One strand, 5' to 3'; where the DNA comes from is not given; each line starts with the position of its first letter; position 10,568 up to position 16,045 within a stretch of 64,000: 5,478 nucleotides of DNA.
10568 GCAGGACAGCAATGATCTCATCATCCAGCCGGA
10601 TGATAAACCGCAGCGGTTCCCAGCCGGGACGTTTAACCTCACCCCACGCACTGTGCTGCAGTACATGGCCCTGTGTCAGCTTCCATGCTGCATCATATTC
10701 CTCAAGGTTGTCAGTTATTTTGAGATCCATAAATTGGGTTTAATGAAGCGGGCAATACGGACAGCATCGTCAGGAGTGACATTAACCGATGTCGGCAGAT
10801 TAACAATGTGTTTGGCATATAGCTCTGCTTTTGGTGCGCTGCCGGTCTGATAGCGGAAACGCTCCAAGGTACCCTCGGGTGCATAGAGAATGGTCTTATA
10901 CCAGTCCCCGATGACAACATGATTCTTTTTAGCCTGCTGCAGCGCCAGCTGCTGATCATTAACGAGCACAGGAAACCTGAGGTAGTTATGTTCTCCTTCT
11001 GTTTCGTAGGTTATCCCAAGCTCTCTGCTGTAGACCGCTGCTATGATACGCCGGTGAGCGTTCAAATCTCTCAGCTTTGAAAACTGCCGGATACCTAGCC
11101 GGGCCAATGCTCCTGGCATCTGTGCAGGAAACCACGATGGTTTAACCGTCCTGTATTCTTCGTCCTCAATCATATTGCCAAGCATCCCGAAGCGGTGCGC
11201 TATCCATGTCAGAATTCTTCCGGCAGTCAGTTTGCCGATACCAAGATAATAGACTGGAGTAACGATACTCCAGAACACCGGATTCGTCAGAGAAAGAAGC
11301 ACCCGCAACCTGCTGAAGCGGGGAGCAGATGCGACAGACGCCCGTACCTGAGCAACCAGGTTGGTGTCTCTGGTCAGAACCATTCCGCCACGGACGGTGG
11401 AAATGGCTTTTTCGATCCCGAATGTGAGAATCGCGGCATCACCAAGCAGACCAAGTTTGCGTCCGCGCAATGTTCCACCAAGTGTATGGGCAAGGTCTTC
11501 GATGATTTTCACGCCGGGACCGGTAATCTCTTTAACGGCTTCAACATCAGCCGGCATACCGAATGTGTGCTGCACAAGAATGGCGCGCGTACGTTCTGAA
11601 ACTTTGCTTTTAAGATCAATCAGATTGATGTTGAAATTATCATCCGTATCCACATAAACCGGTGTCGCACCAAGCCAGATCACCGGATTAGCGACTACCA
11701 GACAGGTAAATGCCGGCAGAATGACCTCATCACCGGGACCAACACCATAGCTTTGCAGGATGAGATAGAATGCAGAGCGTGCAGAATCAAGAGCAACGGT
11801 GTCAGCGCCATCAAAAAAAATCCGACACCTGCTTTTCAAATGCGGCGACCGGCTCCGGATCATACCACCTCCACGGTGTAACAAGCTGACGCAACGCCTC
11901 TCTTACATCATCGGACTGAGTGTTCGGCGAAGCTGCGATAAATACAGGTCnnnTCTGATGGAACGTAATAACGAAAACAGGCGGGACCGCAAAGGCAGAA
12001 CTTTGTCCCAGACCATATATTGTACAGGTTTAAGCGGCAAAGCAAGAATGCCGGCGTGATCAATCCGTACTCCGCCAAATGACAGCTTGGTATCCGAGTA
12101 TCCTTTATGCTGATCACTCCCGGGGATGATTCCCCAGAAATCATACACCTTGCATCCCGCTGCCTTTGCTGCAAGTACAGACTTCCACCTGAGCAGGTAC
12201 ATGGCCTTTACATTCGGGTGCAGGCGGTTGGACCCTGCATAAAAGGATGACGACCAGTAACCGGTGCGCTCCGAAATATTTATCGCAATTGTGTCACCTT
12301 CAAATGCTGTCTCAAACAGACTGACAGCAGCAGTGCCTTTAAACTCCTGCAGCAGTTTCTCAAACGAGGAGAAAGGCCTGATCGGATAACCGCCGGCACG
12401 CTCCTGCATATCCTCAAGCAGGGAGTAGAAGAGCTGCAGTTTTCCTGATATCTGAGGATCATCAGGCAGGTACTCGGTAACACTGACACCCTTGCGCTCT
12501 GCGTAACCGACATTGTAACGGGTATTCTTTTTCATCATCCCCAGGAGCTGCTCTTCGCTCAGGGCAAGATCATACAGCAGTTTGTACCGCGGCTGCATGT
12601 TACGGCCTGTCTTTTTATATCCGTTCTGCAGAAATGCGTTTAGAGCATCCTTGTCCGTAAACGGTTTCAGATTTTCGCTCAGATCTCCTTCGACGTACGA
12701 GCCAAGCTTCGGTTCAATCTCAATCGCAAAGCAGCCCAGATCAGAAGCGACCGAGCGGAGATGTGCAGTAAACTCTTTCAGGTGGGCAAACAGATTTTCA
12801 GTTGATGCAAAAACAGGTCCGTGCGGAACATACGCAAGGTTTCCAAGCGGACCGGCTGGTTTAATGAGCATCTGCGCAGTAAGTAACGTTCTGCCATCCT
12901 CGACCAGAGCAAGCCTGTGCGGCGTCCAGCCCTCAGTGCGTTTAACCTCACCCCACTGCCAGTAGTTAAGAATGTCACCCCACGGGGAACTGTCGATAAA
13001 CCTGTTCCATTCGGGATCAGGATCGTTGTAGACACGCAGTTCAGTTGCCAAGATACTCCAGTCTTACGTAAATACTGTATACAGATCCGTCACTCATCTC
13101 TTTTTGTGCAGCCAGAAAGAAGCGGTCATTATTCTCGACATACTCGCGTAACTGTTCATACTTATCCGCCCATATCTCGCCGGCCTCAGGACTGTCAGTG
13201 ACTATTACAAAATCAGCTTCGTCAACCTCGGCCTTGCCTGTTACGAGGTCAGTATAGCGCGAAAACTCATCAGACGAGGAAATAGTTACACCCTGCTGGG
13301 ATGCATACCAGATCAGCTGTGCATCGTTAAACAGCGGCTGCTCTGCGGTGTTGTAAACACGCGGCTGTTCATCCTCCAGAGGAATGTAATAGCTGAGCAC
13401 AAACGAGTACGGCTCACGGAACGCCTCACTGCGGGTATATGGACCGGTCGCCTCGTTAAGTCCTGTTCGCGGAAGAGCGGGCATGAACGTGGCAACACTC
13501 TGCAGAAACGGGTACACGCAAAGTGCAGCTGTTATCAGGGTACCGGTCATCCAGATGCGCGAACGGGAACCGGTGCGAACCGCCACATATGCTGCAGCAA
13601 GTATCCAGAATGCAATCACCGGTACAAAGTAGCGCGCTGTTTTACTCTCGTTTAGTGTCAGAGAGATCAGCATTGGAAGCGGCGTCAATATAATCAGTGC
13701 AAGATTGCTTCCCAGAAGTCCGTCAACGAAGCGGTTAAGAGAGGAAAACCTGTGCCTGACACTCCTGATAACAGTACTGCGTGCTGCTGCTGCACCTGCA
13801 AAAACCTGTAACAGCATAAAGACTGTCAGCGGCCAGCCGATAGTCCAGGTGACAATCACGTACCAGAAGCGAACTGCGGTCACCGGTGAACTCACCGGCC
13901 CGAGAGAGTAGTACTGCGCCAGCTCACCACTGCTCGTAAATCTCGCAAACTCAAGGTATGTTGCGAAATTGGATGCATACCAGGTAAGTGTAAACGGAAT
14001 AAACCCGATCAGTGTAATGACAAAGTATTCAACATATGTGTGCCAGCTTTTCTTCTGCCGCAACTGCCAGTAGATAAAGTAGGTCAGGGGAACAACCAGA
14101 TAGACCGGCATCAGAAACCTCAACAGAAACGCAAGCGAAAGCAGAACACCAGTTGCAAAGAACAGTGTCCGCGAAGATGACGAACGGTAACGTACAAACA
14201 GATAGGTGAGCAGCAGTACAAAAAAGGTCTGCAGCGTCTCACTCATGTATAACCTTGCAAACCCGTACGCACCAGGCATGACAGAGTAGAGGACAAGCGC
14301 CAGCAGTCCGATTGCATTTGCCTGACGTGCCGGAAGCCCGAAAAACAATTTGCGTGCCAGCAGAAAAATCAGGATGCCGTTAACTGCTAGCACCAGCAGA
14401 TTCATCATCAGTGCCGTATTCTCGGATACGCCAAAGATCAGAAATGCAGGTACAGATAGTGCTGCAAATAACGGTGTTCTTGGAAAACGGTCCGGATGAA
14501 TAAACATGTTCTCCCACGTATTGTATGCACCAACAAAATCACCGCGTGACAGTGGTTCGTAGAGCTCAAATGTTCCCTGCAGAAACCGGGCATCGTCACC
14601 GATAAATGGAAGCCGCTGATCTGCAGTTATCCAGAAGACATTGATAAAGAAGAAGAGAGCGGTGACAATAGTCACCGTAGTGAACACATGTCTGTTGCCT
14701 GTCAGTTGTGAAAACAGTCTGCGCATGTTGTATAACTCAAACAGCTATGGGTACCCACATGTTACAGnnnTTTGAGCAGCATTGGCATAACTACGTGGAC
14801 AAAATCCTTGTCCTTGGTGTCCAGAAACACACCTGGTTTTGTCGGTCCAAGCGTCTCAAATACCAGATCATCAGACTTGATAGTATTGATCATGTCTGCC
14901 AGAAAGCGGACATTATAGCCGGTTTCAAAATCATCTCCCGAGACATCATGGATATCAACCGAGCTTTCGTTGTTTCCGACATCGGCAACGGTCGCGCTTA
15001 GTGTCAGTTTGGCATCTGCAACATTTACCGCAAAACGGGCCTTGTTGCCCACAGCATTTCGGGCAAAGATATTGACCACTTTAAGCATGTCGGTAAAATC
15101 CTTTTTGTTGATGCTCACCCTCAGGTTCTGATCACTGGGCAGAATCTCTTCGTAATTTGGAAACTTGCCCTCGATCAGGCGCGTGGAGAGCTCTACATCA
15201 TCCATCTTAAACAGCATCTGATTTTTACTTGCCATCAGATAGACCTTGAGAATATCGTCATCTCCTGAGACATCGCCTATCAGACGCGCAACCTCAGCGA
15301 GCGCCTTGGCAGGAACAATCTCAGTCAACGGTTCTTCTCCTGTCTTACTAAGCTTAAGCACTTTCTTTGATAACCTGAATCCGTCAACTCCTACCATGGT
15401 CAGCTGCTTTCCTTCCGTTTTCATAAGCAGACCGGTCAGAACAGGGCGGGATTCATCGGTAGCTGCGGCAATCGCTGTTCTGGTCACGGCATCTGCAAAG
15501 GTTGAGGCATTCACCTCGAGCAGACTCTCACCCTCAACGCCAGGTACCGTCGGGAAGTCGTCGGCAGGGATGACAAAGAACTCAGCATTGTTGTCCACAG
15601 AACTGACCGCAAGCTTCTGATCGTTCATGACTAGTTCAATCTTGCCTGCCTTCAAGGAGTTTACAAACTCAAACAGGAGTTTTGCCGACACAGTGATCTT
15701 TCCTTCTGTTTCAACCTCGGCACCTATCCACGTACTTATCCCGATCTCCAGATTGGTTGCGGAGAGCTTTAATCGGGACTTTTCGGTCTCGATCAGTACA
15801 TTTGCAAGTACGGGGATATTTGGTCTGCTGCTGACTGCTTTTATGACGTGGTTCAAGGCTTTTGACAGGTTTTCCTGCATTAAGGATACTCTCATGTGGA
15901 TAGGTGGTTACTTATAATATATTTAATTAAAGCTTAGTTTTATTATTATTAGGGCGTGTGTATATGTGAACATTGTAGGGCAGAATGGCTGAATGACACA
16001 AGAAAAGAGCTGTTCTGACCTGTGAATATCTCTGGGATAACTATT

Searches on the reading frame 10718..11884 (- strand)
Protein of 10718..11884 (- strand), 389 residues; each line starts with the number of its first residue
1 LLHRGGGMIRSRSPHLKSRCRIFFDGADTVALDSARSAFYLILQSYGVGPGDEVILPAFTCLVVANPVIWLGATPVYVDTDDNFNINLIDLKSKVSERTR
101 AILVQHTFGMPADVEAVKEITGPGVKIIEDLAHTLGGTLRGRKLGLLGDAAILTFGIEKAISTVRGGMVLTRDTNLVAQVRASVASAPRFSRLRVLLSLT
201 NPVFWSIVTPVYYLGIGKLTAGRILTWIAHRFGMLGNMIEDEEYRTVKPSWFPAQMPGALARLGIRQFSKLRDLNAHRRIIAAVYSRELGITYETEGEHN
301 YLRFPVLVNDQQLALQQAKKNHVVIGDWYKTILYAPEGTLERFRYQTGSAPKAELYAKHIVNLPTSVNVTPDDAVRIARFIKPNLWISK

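Call 64: search_protein_families(library=pfam, proteins=[window:10718-11884:-], max_evalue=0.0001)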
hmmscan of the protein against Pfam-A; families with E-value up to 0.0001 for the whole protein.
window:10718-11884:- (389 aa): 1 family
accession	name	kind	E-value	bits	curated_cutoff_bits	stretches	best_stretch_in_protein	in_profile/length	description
PF01041.23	DegT_DnrJ_EryC1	-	9.6e-51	173.5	19.8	2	28-182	41-197/360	DegT/DnrJ/EryC1/StrS aminotransferase family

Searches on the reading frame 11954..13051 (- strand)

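Call 64: search_protein_families(library=pfam, proteins=[window:11954-13051:-], max_evalue=0.0001)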
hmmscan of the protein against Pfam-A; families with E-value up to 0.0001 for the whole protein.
window:11954-13051:- (366 aa): 1 family
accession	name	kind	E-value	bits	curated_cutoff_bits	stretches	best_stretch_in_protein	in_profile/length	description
PF02388.22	FemAB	-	2e-29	103.1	24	2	14-250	5-240/406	FemAB family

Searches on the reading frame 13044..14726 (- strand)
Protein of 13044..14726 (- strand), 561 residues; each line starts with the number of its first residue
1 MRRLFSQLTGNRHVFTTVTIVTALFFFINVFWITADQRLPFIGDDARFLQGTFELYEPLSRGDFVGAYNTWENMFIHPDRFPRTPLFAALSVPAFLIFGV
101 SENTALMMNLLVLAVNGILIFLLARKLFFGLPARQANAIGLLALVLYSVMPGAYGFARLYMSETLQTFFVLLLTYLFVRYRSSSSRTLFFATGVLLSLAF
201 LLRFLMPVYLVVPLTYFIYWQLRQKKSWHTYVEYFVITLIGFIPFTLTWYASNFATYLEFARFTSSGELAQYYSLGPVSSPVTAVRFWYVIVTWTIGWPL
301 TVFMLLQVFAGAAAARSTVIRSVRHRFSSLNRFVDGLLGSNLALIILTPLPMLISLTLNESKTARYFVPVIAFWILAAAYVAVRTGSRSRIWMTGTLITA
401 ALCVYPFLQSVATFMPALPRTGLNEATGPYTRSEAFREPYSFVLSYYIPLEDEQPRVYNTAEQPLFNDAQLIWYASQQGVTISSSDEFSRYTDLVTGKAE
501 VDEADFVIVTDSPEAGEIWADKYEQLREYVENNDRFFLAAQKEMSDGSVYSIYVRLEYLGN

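Call 64: search_protein_families(library=pfam, proteins=[window:13044-14726:-], max_evalue=0.0001)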
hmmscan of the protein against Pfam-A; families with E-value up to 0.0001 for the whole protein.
window:13044-14726:- (561 aa): 1 family
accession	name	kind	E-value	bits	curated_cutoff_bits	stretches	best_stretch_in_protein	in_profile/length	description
PF13231.12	PMT_2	-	6.1e-10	40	26.1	1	84-245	3-157/160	Dolichyl-phosphate-mannose-protein mannosyltransferase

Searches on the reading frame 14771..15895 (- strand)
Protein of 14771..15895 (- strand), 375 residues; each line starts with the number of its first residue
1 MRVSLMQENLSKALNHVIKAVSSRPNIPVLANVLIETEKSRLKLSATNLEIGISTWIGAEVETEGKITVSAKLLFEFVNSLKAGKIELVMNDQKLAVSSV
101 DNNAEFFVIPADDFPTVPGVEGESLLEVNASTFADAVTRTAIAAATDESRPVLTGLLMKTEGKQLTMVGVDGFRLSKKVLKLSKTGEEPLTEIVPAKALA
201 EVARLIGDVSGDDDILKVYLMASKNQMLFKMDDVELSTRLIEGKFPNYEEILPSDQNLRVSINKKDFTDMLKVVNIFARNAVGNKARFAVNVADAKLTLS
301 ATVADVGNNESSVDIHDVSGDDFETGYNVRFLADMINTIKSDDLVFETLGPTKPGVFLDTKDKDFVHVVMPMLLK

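Call 65: search_protein_families(library=pfam, proteins=[window:14771-15895:-], max_evalue=0.0001)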
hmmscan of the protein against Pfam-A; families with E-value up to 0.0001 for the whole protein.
window:14771-15895:- (375 aa): 3 families
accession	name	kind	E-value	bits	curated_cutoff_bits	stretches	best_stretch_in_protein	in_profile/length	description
PF00712.24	DNA_pol3_beta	-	1.7e-31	109.3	24.4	1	1-118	1-120/120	DNA polymerase III beta subunit, N-terminal domain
PF02767.21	DNA_pol3_beta_2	-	1.7e-29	102.8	27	1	128-247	2-116/116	DNA polymerase III beta subunit, central domain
PF02768.20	DNA_pol3_beta_3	-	3.6e-22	78.9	27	1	250-372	2-120/121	DNA polymerase III beta subunit, C-terminal domain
